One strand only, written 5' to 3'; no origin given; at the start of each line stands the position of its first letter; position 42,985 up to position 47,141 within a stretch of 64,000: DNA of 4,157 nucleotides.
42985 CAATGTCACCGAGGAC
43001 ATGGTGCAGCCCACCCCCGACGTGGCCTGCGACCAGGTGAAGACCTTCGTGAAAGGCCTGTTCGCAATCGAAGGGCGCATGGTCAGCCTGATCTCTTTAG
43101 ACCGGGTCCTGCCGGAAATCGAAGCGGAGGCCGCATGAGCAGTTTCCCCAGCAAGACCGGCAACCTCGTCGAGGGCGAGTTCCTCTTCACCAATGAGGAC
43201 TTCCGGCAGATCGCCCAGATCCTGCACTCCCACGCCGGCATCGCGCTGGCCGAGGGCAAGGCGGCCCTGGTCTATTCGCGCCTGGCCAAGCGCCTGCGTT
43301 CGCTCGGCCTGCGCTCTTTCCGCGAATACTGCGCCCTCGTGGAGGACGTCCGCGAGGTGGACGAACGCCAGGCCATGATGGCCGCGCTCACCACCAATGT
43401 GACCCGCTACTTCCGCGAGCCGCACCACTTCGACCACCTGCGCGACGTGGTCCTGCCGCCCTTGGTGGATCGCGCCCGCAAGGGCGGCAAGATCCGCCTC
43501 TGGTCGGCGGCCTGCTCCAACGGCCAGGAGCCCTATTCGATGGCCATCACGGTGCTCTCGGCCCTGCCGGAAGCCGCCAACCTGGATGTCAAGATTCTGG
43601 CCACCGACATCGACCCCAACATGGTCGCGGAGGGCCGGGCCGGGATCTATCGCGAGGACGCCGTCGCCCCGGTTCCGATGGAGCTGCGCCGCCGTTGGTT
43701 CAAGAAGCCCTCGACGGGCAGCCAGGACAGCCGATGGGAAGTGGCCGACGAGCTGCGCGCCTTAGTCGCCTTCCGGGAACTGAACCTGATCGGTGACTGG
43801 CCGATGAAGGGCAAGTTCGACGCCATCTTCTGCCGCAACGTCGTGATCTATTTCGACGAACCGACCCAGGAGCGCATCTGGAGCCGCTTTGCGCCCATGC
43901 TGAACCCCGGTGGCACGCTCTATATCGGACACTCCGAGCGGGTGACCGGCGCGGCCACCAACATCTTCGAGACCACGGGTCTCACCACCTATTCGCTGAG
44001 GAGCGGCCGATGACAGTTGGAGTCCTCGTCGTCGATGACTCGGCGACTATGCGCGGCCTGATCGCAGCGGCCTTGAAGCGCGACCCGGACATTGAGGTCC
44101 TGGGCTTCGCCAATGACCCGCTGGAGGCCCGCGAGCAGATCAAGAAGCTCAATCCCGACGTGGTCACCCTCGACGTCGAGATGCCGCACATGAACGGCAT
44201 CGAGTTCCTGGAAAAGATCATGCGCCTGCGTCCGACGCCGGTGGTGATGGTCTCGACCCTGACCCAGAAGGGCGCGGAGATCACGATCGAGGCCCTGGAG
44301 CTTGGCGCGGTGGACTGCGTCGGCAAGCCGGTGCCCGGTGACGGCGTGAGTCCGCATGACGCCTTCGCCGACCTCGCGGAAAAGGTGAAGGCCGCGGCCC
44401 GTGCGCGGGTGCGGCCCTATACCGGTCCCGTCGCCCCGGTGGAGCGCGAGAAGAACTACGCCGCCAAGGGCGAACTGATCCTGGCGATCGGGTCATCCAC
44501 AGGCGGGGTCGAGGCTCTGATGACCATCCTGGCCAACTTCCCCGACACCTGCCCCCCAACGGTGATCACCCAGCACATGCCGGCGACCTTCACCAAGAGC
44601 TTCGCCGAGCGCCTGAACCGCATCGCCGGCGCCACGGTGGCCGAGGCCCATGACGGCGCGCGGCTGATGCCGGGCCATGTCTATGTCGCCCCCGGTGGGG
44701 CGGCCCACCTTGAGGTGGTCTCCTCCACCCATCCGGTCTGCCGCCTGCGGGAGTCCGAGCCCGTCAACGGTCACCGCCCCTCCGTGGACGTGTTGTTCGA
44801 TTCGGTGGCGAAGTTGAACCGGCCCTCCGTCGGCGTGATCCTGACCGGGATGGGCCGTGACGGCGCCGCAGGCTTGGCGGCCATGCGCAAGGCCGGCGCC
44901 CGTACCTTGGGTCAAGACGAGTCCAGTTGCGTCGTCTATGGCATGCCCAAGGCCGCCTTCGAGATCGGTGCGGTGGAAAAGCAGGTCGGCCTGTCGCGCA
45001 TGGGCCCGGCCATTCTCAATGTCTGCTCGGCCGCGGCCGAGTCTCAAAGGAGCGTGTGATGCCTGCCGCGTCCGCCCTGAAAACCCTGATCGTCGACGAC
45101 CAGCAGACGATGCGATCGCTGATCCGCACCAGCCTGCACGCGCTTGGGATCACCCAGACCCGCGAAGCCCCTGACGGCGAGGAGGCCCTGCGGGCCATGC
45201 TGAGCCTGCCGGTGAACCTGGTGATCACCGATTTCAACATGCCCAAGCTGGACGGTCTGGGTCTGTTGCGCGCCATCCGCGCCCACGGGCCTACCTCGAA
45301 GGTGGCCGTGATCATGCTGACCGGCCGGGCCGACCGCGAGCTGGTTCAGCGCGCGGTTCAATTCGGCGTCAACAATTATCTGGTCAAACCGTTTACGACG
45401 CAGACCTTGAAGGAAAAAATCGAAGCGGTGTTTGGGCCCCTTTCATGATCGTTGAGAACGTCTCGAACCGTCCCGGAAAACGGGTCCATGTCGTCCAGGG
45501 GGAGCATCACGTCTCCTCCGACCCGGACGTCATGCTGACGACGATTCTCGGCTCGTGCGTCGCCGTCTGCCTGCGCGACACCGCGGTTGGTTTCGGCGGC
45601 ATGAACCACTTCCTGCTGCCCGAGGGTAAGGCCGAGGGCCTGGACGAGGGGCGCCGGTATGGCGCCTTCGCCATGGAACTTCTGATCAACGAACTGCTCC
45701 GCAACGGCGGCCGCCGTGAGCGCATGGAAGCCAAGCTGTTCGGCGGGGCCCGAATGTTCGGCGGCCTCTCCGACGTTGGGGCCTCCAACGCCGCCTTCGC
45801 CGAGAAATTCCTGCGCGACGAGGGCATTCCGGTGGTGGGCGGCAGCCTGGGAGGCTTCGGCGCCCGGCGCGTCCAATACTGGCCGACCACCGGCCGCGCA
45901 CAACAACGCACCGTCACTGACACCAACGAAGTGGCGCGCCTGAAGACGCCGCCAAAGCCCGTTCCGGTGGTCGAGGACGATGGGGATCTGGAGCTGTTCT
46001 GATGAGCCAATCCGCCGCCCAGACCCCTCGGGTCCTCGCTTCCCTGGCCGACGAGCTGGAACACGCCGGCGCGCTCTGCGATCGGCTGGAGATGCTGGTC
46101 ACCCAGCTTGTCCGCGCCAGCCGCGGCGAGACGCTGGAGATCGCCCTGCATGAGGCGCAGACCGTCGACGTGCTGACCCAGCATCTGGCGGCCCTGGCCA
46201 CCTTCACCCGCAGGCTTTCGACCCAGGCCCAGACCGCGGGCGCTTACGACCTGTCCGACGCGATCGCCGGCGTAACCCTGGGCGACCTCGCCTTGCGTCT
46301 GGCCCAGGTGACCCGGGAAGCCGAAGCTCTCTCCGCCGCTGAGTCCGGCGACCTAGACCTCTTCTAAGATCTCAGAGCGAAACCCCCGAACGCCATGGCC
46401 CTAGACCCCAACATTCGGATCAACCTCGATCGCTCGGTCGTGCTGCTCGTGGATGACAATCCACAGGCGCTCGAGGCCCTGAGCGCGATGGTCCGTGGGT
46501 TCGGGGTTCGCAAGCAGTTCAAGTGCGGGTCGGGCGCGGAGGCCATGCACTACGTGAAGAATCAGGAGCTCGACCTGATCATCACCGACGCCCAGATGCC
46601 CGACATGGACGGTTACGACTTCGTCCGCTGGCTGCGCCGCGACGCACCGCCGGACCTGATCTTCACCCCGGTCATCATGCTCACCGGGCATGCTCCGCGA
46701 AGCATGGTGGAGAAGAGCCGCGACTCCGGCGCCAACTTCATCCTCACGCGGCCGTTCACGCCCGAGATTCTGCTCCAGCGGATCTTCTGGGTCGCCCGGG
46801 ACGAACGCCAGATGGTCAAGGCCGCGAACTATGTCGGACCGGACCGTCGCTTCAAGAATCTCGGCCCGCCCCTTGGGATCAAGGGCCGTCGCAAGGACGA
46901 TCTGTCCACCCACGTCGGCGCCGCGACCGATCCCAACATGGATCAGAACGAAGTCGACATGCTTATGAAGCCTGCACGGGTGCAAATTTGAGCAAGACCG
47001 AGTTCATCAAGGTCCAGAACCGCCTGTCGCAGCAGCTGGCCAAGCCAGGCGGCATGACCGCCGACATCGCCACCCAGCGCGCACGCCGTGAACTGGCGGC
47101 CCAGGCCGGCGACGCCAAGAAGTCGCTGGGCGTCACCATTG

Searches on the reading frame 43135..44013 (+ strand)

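Call 127: search_protein_families(library=pfam, proteins=[window:43135-44013:+], max_evalue=0.01)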
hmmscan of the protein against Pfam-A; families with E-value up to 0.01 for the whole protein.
window:43135-44013:+ (292 aa): 5 families
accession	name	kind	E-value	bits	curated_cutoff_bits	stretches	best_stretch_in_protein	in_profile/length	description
PF01739.24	CheR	-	3.7e-68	229.3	27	1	88-286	1-194/195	CheR methyltransferase, SAM binding domain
PF03705.20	CheR_N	-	8.8e-16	57.8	27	1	21-70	1-50/53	CheR methyltransferase, all-alpha domain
PF08242.18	Methyltransf_12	-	1.7e-06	29.1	30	1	149-262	16-98/98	Methyltransferase domain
PF13649.12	Methyltransf_25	-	1.4e-05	26.1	27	1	220-260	56-97/97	Methyltransferase domain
PF08241.18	Methyltransf_11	-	0.00039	21.4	21.2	0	226-264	59-95/95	Methyltransferase domain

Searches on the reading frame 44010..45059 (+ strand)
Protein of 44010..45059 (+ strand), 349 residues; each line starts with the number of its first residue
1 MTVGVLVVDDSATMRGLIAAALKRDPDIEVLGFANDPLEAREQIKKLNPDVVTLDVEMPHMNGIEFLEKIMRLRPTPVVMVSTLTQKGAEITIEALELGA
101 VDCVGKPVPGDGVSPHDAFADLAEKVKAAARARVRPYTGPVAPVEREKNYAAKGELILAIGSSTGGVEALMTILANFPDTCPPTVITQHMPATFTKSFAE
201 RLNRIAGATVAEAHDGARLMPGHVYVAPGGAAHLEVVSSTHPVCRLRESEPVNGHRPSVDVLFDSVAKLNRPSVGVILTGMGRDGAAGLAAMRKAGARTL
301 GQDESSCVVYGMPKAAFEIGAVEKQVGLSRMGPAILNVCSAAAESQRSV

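Call 127: search_protein_families(library=pfam, proteins=[window:44010-45059:+], max_evalue=0.01)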
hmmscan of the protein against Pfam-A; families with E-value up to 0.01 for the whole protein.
window:44010-45059:+ (349 aa): 3 families
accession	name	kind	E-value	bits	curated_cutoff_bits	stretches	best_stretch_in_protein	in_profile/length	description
PF01339.22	CheB_methylest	-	3.2e-61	206.5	24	1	159-335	2-174/174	CheB methylesterase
PF00072.30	Response_reg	-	5.9e-23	81.6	30.2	1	5-109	1-102/111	Response regulator receiver domain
PF07363.16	DUF1484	-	0.0032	18.3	21.2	1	116-205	13-102/105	Protein of unknown function (DUF1484)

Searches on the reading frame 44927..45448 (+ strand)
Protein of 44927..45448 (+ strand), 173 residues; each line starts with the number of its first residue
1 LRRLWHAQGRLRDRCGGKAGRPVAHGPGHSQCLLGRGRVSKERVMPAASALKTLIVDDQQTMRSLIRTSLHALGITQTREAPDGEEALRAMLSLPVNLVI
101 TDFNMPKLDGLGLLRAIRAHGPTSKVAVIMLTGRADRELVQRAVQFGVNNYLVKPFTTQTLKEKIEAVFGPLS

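Call 127: search_protein_families(library=pfam, proteins=[window:44927-45448:+], max_evalue=0.01)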
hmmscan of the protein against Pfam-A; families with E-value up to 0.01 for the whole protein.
window:44927-45448:+ (173 aa): 1 family
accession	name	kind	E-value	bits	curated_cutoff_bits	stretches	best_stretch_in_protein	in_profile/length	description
PF00072.30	Response_reg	-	7.3e-28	97.4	30.2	1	54-166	2-111/111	Response regulator receiver domain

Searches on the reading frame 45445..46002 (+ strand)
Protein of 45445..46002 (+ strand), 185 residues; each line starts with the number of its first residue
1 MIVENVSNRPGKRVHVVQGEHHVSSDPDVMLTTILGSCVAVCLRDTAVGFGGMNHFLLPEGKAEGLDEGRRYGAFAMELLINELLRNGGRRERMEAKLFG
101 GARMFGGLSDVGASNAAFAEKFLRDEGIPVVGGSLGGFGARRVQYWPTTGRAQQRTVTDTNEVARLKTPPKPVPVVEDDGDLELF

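Call 127: search_protein_families(library=pfam, proteins=[window:45445-46002:+], max_evalue=0.01)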
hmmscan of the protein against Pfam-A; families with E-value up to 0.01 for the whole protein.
window:45445-46002:+ (185 aa): 1 family
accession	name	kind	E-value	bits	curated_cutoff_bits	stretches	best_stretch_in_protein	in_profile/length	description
PF03975.18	CheD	-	4.1e-25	88.5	25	1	57-155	1-107/108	CheD chemotactic sensory transduction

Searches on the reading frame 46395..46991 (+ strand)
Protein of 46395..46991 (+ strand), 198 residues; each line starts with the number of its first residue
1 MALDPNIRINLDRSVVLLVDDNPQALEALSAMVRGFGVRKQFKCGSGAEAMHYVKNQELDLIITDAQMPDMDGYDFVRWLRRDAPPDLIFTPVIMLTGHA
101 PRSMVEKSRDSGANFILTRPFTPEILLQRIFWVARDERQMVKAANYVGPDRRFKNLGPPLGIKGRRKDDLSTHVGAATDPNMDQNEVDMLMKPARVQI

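Call 127: search_protein_families(library=pfam, proteins=[window:46395-46991:+], max_evalue=0.01)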
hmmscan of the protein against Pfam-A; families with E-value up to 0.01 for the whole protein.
window:46395-46991:+ (198 aa): 1 family
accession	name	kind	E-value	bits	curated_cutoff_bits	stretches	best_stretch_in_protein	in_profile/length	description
PF00072.30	Response_reg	-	4.3e-24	85.3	30.2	1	16-130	1-110/111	Response regulator receiver domain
